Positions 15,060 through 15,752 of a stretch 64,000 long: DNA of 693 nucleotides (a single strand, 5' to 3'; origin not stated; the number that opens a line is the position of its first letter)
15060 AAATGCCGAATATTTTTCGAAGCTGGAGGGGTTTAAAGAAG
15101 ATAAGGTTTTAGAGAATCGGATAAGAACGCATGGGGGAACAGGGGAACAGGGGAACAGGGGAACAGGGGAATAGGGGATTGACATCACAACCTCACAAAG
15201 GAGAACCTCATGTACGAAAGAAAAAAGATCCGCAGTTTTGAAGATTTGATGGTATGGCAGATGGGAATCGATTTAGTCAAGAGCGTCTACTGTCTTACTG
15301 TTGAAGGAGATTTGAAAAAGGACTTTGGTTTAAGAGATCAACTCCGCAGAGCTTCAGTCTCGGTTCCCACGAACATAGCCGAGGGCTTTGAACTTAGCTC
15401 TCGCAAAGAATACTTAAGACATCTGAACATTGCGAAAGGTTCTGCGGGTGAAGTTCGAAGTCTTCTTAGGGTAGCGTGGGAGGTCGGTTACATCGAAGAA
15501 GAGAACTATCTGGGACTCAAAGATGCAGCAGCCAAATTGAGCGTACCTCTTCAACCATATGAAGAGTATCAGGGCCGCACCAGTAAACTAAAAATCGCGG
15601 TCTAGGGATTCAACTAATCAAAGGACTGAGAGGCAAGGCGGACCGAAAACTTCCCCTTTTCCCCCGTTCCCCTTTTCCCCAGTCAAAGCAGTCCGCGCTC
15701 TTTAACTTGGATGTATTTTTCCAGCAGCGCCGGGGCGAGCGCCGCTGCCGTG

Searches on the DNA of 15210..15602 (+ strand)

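Call 91: search_rna_families(sources=[L168, L166, L167, L169, L170, L171], threshold=evalue, max_evalue=0.001)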
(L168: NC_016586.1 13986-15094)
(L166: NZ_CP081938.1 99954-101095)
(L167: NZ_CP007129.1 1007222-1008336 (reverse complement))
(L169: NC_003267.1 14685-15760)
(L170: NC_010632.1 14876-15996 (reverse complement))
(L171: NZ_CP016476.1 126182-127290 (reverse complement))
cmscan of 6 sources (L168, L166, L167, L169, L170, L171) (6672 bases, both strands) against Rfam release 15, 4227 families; matches with E-value up to 0.001: 3.
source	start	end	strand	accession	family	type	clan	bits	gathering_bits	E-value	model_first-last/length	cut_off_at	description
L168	1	1109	+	RF02541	LSU_rRNA_bacteria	Gene; rRNA;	CL00112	504.7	50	1.6e-163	862-1528/2925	5'&3'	Bacterial large subunit ribosomal RNA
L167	249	325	+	RF03703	mir-3622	Gene; miRNA;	-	43.4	78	1.2e-05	1-84/84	no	mir-3622 microRNA precursor family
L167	246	328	+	RF03964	mir-H1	Gene; miRNA;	-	40.3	97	0.00036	1-85/85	no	mir-H1 microRNA precursor family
